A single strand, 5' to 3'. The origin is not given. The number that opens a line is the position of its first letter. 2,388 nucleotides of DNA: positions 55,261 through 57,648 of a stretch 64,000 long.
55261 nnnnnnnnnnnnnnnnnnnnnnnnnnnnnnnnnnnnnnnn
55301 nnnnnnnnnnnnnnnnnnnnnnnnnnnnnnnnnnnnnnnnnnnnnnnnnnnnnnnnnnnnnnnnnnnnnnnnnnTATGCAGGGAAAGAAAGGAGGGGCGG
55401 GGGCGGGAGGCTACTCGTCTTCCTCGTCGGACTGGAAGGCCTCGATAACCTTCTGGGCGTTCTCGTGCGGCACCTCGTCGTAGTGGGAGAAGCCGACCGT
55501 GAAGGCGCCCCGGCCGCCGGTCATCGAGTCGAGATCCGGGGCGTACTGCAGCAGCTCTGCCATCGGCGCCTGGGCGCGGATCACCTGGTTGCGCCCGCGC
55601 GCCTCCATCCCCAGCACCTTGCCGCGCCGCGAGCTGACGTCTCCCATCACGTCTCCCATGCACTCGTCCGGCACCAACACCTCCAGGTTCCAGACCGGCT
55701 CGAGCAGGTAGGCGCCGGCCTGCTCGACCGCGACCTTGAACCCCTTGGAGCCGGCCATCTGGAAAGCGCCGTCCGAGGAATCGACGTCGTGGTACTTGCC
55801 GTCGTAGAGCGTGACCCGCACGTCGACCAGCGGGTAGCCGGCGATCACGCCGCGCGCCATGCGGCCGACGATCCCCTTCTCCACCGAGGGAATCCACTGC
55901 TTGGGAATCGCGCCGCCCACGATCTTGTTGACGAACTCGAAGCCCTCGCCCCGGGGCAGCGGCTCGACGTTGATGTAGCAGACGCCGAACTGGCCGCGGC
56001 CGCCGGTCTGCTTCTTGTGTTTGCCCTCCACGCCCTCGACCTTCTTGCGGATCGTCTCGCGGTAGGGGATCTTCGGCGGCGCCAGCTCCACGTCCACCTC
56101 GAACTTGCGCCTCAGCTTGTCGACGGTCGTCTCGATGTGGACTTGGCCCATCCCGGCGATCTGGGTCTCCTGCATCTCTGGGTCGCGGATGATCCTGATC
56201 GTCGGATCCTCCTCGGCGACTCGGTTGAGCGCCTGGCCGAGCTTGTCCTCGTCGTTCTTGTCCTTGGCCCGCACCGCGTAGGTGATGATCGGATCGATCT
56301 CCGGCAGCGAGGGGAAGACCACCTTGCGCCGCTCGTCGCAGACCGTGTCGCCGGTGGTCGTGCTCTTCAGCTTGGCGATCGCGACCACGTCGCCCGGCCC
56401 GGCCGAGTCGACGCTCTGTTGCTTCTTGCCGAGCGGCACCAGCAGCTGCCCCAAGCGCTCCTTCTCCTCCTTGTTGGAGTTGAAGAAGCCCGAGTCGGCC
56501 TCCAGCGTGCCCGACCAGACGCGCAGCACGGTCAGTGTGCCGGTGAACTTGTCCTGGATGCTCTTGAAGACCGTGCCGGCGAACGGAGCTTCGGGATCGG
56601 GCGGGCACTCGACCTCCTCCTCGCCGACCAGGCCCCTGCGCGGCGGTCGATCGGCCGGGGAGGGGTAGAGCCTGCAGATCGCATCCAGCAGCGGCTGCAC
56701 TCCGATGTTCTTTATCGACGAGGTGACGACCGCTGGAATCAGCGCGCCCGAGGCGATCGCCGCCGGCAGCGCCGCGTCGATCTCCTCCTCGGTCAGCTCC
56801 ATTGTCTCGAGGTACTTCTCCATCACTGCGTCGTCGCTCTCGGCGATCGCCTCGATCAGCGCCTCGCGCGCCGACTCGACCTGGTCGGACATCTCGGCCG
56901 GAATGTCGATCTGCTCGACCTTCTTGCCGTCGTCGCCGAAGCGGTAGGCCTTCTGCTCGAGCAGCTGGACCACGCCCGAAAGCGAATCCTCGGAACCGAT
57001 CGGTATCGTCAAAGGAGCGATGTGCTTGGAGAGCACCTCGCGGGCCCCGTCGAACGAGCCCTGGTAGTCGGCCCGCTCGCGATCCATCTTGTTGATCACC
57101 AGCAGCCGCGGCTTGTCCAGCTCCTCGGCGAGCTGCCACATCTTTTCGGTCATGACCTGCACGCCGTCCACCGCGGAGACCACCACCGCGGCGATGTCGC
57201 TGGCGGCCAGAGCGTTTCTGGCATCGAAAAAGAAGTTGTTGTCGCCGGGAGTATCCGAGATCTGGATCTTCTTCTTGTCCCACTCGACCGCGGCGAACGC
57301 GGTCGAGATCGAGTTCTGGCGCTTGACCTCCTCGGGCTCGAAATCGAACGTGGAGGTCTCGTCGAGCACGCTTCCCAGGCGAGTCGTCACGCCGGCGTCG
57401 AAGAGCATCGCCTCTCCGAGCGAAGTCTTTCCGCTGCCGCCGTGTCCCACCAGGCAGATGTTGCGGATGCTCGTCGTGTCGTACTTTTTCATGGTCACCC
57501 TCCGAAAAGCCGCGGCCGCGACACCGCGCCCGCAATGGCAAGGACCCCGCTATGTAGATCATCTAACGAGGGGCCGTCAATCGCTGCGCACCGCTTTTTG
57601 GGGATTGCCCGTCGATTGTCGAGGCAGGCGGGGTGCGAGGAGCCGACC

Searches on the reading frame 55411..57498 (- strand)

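Call 17: search_protein_families(library=pfam, proteins=[window:55411-57498:-], max_evalue=0.01)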
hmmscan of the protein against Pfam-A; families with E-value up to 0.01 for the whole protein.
window:55411-57498:- (695 aa): 8 families
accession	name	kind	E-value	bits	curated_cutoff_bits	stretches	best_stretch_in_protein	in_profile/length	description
PF03764.24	EFG_IV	-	2.2e-45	153.8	24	1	475-594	1-120/121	Elongation factor G, domain IV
PF00009.33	GTP_EFTU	-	3.6e-37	128.2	26.5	1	10-279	2-187/188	Elongation factor Tu GTP binding domain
PF00679.30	EFG_C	-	2.2e-26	92.1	27.9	1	598-683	2-88/89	Elongation factor G C-terminus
PF14492.12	EFG_III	-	1.4e-24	86.3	27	1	402-473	3-74/75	Elongation Factor G, domain III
PF22042.2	EF-G_D2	-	6.4e-19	68.3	27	1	305-388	1-83/84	Elongation factor G domain 2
PF03144.31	GTP_EFTU_D2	-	7.2e-09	36.4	30.3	1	320-387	1-73/73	Elongation factor Tu domain 2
PF01926.29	MMR_HSR1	-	1.5e-05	25.5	21.9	1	14-137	2-113/113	50S ribosome-binding GTPase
PF16658.11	RF3_C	-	0.00038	20.7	40.1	1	395-488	1-94/132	Class II release factor RF3, C-terminal domain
